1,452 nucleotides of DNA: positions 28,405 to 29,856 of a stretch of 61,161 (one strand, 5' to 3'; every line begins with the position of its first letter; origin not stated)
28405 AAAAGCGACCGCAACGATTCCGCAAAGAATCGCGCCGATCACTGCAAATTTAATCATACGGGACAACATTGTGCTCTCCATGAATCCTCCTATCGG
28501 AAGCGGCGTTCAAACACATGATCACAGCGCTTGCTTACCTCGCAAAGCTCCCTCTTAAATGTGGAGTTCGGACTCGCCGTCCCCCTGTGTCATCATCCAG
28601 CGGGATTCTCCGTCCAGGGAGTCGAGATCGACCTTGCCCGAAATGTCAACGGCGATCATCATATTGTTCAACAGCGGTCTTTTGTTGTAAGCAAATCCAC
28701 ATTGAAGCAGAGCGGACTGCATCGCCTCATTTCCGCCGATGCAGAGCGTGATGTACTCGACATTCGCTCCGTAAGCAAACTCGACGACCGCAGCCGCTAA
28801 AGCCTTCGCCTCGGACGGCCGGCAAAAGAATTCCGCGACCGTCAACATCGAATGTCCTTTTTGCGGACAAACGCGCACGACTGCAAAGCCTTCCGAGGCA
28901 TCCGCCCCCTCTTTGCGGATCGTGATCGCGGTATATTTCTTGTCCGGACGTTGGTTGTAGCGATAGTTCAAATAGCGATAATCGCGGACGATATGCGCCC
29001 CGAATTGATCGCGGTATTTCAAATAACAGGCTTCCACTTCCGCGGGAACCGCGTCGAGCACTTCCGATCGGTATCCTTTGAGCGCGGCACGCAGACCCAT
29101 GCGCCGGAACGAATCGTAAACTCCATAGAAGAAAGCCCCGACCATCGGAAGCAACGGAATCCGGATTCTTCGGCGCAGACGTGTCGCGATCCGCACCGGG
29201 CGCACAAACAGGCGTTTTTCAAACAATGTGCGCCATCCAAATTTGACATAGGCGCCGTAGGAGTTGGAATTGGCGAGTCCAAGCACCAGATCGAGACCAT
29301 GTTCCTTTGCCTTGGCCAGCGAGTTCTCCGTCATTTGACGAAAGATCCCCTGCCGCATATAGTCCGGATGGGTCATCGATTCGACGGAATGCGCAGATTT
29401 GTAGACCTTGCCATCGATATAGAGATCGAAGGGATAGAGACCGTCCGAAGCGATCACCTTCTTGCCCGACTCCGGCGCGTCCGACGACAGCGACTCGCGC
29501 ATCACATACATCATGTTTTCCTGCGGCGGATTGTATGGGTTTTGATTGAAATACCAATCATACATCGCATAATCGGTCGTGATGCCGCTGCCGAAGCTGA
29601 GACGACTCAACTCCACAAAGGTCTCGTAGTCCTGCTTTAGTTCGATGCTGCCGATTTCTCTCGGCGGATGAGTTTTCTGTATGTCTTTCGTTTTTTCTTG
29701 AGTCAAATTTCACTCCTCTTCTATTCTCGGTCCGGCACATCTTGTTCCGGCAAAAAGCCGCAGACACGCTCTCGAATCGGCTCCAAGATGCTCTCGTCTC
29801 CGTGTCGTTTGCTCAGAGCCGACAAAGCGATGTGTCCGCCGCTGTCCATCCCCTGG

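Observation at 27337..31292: Divergent MurE paralogue + large GNAT + membrane-anchored C39-like protein: candidate unrecognised peptide-ligation / cell-envelope modification module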

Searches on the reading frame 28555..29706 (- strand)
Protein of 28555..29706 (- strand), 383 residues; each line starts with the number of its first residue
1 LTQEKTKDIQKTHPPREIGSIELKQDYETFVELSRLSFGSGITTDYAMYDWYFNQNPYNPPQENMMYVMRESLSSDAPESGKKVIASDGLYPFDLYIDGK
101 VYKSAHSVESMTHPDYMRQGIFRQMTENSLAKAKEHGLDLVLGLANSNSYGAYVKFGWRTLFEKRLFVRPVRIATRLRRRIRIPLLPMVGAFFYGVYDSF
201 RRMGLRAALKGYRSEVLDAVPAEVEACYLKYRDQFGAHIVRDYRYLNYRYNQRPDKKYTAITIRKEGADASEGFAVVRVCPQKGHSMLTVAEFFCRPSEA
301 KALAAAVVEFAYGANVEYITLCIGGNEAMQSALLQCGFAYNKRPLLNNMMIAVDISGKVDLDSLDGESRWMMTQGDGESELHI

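Call 3: search_protein_families(library=pfam, proteins=[window:28555-29706:-], max_evalue=0.1)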
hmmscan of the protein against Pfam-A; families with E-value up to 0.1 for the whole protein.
window:28555-29706:- (383 aa): 4 families
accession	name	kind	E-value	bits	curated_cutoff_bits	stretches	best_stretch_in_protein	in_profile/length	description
PF13527.13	Acetyltransf_9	-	8.7e-14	52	25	1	25-159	8-125/127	Acetyltransferase (GNAT) domain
PF00583.31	Acetyltransf_1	-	0.00067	20.4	20.7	1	84-158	44-116/116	Acetyltransferase (GNAT) family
PF13508.13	Acetyltransf_7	-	0.022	15.5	27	1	108-159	32-83/84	Acetyltransferase (GNAT) domain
PF13673.13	Acetyltransf_10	-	0.097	13.1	23.6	0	110-161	57-110/128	Acetyltransferase (GNAT) domain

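Call 4: search_protein_families(library=ncbifam, proteins=[window:28555-29706:-], max_evalue=0.1)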
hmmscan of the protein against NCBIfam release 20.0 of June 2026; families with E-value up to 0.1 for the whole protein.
window:28555-29706:- (383 aa): 1 family
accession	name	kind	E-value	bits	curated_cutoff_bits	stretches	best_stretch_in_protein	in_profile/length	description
NF002369.0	PRK01346.1-6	equivalog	0.014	14.5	463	1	79-160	78-160/434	hypothetical protein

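Call 17: search_solved_structures(query=window:28555-29706:-, max_evalue=1, show_alignments=1)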
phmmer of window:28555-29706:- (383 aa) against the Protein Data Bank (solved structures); distinct sequences matched with E-value up to 1: 3.
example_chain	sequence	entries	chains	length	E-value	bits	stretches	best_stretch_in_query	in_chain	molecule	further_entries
3n7z_A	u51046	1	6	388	0.00028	23.3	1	68-160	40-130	Acetyltransferase, GNAT family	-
2i00_A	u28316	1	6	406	0.094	14.9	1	84-184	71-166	Acetyltransferase, GNAT family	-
3f8k_A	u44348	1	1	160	0.14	14.4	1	50-179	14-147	Protein acetyltransferase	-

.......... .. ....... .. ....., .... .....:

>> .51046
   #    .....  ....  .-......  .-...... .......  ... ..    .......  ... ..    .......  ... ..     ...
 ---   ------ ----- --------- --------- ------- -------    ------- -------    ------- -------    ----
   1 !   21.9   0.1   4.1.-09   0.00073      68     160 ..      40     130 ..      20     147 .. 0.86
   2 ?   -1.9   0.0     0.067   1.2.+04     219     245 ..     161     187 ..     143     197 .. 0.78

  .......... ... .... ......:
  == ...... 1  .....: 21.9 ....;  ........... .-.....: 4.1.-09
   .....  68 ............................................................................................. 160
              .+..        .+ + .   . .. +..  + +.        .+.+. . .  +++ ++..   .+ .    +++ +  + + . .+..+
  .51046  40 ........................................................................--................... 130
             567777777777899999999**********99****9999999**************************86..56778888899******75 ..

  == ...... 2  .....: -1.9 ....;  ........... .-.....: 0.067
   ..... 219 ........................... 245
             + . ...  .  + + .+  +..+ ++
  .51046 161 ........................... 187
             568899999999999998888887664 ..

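Call 19: find_homologous_proteins(query=window:28555-29706:-, max_evalue=0.001)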
Query window:28555-29706:- (383 aa): 63 proteins with E <= 0.001 among 5919 candidates.
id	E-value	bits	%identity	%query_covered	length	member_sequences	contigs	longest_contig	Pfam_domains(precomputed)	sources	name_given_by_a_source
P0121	6.6e-259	876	100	100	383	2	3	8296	PF13527.14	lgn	-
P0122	5.8e-135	468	51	96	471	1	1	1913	PF13527.14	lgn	-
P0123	5.6e-133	462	55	96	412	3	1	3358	PF13527.14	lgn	-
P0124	1.9e-131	457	53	96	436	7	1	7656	PF13527.14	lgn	-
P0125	3.9e-122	426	53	98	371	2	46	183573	PF13673.14,PF13508.14,PF13527.14,PF00583.32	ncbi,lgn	-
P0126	1.3e-118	414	53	96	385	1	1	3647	PF13527.14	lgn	-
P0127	1.3e-112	395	51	96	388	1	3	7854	PF13527.14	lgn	-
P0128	2.2e-99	351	46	99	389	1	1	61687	PF13527.14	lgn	-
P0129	1.6e-98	348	45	97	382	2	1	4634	PF13527.14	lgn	-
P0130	4.4e-94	334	44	96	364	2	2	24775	PF13527.14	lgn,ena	-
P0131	1.1e-93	332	41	96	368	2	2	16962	PF13527.14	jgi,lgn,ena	-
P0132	1.2e-93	332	44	95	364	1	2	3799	PF13527.14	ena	-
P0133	1.7e-93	332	42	96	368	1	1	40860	PF13527.14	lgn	-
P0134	1.8e-93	332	43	96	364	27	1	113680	PF13527.14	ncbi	-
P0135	1.2e-92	329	42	98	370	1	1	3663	PF13508.14,PF13527.14,PF00583.32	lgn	-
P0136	3.8e-92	327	43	96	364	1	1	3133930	PF13508.14,PF13527.14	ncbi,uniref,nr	ncbi:GNAT family N-acetyltransferase [Sedimentibacter sp. zth1]|uniref:GNAT family N-acetyltransfera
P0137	1.8e-91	325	43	96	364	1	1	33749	PF13673.14,PF13508.14,PF13527.14,PF00583.32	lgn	-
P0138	1.2e-90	322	43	96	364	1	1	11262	PF13527.14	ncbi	-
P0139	2.9e-90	321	42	96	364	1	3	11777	PF13527.14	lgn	-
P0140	3.7e-90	321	44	96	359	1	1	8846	PF13527.14,PF00583.32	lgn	-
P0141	3.3e-89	318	43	96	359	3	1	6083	PF13508.14,PF13527.14,PF00583.32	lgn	-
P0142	6.6e-89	317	44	96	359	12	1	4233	PF13527.14,PF00583.32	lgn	-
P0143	4.5e-88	314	42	96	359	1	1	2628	PF13527.14,PF00583.32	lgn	-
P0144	9.1e-88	313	44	96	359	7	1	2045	PF13508.14,PF13527.14,PF00583.32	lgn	-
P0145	9.4e-88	313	42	96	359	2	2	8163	PF13527.14,PF00583.32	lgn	-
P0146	2.8e-87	311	42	96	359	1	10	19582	PF13527.14,PF00583.32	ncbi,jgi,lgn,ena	jgi:hypothetical protein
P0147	2.9e-87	311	42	96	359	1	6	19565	PF13527.14,PF00583.32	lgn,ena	-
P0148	1.0e-86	309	42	96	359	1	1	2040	PF13527.14,PF00583.32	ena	-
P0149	1.5e-86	309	42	96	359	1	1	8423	PF13527.14,PF00583.32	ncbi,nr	ncbi:MAG: GNAT family N-acetyltransferase [Tissierellia bacterium]|nr:GNAT family N-acetyltransferas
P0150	1.1e-85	306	43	96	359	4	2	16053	PF13508.14,PF13527.14,PF00583.32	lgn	-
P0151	8.1e-85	303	42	96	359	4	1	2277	PF13527.14,PF00583.32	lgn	-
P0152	1.2e-83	299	40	96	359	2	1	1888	PF13527.14,PF00583.32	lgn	-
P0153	1.5e-82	296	41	96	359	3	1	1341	PF13673.14,PF13508.14,PF13527.14,PF00583.32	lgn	-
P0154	6.7e-82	294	43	96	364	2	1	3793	PF13527.14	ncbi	-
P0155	3.1e-81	291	41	96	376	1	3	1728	PF13527.14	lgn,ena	-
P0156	2.2e-80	289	40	96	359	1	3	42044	PF13508.14,PF13527.14,PF00583.32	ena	-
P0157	2.2e-80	289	40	96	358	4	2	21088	PF13508.14,PF13527.14,PF00583.32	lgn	-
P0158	1.4e-79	286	42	88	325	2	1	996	PF13527.14,PF00583.32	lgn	-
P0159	2.2e-78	282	40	96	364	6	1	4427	PF13527.14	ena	-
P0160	3.1e-78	281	39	96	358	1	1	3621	PF13673.14,PF13508.14,PF13527.14,PF00583.32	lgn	-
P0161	1.7e-77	279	41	96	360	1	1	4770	PF13508.14,PF13527.14,PF00583.32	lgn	-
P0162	2.9e-77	278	40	96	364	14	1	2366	PF13527.14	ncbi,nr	ncbi:MAG: GNAT family N-acetyltransferase [Lachnospiraceae bacterium]|nr:GNAT family N-acetyltransfe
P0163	2.3e-76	275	40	96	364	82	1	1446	PF13527.14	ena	-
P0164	4.8e-76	274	41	96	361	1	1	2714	PF13527.14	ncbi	ncbi:MAG: GNAT family N-acetyltransferase [Propionibacteriaceae bacterium]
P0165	4.2e-75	271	38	95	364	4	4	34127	PF13527.14,PF00583.32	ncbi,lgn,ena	-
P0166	5.4e-75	271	41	96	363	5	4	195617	PF13527.14,PF00583.32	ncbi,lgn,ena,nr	ncbi:MAG: GNAT family N-acetyltransferase [Firmicutes bacterium]|nr:GNAT family N-acetyltransferase 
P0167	2.0e-74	269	41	96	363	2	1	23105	PF13527.14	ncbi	-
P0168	3.8e-74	268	38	96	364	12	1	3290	PF13527.14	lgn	-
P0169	9.4e-74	267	39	96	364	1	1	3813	PF13527.14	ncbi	-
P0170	3.7e-73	265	37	96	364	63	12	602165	PF13527.14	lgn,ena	-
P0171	7.1e-73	264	39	96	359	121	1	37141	PF13508.14,PF13527.14,PF00583.32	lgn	-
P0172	2.0e-72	262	40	96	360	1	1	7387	PF13527.14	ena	-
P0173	5.4e-71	258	40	96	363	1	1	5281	PF13527.14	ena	-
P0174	1.4e-70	256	39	96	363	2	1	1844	PF13527.14,PF00583.32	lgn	-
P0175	7.6e-70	254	38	96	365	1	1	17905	PF13527.14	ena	-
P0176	3.6e-69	252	37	96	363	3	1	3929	PF13527.14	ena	-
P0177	1.3e-61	227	36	96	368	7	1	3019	PF13527.14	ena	-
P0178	1.9e-58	216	36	96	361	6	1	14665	PF13527.14,PF00583.32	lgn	-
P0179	6.6e-58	215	35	96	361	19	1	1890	PF13527.14,PF00583.32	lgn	-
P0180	3.0e-56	209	32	95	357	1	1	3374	PF13508.14,PF13527.14,PF00583.32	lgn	-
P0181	1.4e-54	204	34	96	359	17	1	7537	PF13527.14,PF00583.32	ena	-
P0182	1.1e-53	201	34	95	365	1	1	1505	PF13527.14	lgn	-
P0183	1.8e-52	197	33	96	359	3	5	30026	PF13527.14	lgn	-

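Call 20: find_encoding_contigs(protein=P0136, flank=8000, max_places=1)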
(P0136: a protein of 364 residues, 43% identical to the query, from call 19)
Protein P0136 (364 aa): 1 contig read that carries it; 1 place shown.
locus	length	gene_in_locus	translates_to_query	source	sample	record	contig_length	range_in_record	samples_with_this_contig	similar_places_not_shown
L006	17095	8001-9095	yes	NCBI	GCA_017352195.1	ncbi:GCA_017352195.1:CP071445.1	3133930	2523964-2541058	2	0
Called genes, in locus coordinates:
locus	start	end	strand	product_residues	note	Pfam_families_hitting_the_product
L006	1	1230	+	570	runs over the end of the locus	PF00664:ABC_membrane, PF02463:SMC_N (faint), PF00005:ABC_tran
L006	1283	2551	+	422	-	PF00675:Peptidase_M16, PF05193:Peptidase_M16_C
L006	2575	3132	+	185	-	-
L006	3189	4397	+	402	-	PF05977:MFS_3, PF07690:MFS_1, PF13347:MFS_2 (weak)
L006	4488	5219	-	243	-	-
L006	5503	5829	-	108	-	-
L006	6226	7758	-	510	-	PF00117:GATase, PF07722:Peptidase_C26, PF02540:NAD_synthase (faint), PF00958:GMP_synt_C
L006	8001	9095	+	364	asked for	PF13527:Acetyltransf_9, PF13508:Acetyltransf_7 (faint)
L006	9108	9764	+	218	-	PF00005:ABC_tran, PF13304:AAA_21 (weak)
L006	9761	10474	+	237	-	-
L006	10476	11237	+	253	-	-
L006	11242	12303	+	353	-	-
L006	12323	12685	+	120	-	-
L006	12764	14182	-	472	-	PF03606:DcuC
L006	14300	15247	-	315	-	PF00696:AA_kinase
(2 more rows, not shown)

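Call 21: find_encoding_contigs(protein=P0170, flank=8000, max_places=2)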
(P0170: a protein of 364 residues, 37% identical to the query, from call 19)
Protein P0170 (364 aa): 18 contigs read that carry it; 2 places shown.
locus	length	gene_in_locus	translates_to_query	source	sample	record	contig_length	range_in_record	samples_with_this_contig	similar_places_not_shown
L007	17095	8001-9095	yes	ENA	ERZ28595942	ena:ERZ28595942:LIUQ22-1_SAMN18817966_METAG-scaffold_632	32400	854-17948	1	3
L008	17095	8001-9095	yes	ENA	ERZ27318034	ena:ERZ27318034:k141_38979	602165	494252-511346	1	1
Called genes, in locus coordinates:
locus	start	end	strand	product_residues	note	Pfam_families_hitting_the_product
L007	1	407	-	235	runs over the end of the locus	PF02578:Cu-oxidase_4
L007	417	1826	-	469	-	PF01554:MatE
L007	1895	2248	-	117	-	PF00453:Ribosomal_L20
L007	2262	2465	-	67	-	PF01632:Ribosomal_L35p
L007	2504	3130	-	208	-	PF05198:IF3_N, PF00707:IF3_C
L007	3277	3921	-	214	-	PF01726:LexA_DNA_bind, PF13730:HTH_36 (weak), PF12802:MarR_2 (weak), PF00717:Peptidase_S24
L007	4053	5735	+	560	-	PF12849:PBP_like_2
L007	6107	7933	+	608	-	PF00395:SLH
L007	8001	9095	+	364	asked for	PF13527:Acetyltransf_9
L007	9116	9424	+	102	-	PF03956:Lys_export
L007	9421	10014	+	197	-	PF03956:Lys_export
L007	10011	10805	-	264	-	PF03602:Cons_hypoth95 (faint), PF01555:N6_N4_Mtase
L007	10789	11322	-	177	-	PF02417:Chromate_transp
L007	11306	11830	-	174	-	PF02417:Chromate_transp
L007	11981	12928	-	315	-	PF02653:BPD_transp_2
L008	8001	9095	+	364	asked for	PF13527:Acetyltransf_9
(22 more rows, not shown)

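Call 22: find_encoding_contigs(protein=P0166, flank=8000, max_places=2)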
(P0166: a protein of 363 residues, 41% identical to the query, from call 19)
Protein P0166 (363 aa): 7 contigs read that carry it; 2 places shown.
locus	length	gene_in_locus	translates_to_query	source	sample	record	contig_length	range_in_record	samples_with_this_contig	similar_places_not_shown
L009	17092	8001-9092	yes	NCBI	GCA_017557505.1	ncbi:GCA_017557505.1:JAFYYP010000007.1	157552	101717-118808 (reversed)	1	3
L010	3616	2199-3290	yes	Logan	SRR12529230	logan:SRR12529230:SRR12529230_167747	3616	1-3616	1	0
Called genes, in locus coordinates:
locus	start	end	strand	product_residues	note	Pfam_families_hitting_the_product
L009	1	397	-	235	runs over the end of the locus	PF02578:Cu-oxidase_4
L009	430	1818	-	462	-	PF01554:MatE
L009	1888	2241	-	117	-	PF00453:Ribosomal_L20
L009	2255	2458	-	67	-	PF01632:Ribosomal_L35p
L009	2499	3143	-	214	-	PF05198:IF3_N, PF00707:IF3_C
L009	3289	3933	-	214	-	PF01726:LexA_DNA_bind, PF00717:Peptidase_S24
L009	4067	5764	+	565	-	PF12849:PBP_like_2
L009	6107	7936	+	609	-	PF00395:SLH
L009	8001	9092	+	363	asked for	PF13527:Acetyltransf_9, PF00583:Acetyltransf_1 (faint)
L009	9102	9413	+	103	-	PF03956:Lys_export (weak)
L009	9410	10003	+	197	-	PF03956:Lys_export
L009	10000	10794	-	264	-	PF03602:Cons_hypoth95 (faint), PF01555:N6_N4_Mtase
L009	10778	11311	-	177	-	PF02417:Chromate_transp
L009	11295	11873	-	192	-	PF02417:Chromate_transp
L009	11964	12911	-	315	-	PF02653:BPD_transp_2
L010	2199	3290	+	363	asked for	PF13527:Acetyltransf_9, PF00583:Acetyltransf_1 (faint)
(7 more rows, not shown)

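Call 26: find_related_loci(query=A2, collection=metagenome_contigs, flank=6000)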
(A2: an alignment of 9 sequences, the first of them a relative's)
Query A2 (383 aa) in metagenome_contigs; peptide patterns used: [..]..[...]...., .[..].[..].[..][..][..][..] (x = any residue, [..] = any of these).
109 stretches matched a pattern; 24 encode a relative of the query (tblastn E <= 1e-3); 24 distinct loci.
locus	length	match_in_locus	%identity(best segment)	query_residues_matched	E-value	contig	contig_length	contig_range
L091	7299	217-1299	41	16-383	1e-102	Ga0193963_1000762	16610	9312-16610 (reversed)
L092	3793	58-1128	46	16-383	3e-104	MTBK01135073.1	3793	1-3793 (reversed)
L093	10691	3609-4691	41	16-383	1e-102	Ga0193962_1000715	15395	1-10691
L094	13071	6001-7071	44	16-383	6e-99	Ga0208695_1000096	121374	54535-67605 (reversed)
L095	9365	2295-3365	44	16-383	3e-98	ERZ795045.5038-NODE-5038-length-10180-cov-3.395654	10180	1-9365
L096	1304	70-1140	43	16-383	3e-106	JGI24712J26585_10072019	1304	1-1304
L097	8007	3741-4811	43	16-383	1e-97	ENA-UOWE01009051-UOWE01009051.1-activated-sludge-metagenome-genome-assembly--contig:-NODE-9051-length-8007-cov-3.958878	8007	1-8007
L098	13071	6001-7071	43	16-383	9e-98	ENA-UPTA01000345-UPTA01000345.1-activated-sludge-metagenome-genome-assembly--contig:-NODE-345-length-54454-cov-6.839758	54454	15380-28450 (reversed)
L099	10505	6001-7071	43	16-383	1e-96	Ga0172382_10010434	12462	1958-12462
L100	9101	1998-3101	42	5-383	9e-97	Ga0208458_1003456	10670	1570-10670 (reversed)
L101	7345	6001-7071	42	16-383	1e-96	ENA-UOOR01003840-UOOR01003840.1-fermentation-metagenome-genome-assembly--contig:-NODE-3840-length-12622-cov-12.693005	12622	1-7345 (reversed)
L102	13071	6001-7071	42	16-383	4e-96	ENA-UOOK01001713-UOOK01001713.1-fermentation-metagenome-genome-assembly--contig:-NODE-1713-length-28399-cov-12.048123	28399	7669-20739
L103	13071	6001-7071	42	16-383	5e-94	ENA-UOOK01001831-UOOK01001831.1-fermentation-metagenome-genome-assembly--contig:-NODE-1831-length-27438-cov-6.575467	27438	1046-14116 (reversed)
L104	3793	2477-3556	42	16-383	2e-88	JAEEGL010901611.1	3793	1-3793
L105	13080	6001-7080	40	16-383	3e-84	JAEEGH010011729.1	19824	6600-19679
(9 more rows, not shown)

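Call 29: find_encoding_contigs(protein=P0128, flank=8000, max_places=2)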
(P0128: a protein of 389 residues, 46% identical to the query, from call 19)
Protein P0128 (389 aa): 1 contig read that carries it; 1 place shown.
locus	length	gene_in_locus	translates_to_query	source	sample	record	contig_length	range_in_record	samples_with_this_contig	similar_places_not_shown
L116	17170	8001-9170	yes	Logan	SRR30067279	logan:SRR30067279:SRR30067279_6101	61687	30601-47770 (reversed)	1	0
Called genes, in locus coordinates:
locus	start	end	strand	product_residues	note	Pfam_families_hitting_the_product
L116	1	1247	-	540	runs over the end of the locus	PF04851:ResIII, PF00270:DEAD, PF00271:Helicase_C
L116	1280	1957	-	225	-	PF01487:DHquinase_I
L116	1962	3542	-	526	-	-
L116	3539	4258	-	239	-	PF00005:ABC_tran, PF13304:AAA_21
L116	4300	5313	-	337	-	PF01145:Band_7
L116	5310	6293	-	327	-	PF01145:Band_7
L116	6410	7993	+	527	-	PF01225:Mur_ligase (weak), PF08245:Mur_ligase_M, PF02875:Mur_ligase_C (weak)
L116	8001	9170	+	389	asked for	PF13527:Acetyltransf_9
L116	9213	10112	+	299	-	PF07934:OGG_N, PF00730:HhH-GPD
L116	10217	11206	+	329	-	PF00710:Asparaginase, PF17763:Asparaginase_C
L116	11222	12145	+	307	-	PF02588:YitT_membrane, PF10035:DUF2179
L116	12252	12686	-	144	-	PF01584:CheW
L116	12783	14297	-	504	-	PF00221:Lyase_aromatic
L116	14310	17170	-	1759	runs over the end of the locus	PF00069:Pkinase, PF07714:PK_Tyr_Ser-Thr (faint), PF13191:AAA_16 (weak), PF17874:TPR_MalT (faint), PF00990:GGDEF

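Call 30: find_encoding_contigs(protein=P0125, flank=8000, max_places=4)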
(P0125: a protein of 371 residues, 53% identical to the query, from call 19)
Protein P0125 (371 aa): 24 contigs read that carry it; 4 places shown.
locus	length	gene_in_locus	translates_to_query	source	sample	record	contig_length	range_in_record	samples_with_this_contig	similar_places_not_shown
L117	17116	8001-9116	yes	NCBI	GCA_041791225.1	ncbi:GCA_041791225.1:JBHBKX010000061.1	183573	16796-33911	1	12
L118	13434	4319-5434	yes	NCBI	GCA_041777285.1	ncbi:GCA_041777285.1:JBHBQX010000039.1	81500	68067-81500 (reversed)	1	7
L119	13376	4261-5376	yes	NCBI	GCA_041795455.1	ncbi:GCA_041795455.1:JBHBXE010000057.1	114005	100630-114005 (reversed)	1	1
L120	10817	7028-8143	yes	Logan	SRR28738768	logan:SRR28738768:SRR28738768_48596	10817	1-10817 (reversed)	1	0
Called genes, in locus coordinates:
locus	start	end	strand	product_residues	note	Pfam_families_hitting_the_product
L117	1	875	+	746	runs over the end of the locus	PF01590:GAF (weak), PF13185:GAF_2, PF13492:GAF_3 (weak), PF00990:GGDEF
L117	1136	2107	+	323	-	PF00005:ABC_tran, PF13304:AAA_21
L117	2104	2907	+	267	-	PF06182:ABC2_membrane_6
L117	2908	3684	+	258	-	PF06182:ABC2_membrane_6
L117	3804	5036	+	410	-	PF00395:SLH (weak)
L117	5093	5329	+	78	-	-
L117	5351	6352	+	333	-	PF00724:Oxidored_FMN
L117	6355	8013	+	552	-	PF01225:Mur_ligase, PF08245:Mur_ligase_M, PF02875:Mur_ligase_C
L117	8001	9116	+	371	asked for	PF13527:Acetyltransf_9, PF00583:Acetyltransf_1 (weak), PF13508:Acetyltransf_7 (faint), PF13673:Acetyltransf_10 (faint)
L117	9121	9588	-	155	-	-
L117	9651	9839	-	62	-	PF07508:Recombinase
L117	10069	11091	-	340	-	PF17761:DUF1016_N, PF06250:YhcG_C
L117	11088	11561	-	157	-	PF12844:HTH_19, PF13560:HTH_31, PF01381:HTH_3, PF22495:HTH_92 (weak)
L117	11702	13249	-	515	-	PF00239:Resolvase, PF07508:Recombinase, PF13408:Zn_ribbon_recom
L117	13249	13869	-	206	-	-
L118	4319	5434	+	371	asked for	PF13527:Acetyltransf_9, PF00583:Acetyltransf_1 (weak), PF13508:Acetyltransf_7 (faint), PF13673:Acetyltransf_10 (faint)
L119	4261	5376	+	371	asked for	PF13527:Acetyltransf_9, PF00583:Acetyltransf_1 (weak), PF13508:Acetyltransf_7 (faint), PF13673:Acetyltransf_10 (faint)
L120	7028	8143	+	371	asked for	PF13527:Acetyltransf_9, PF00583:Acetyltransf_1 (weak), PF13508:Acetyltransf_7 (faint), PF13673:Acetyltransf_10 (faint)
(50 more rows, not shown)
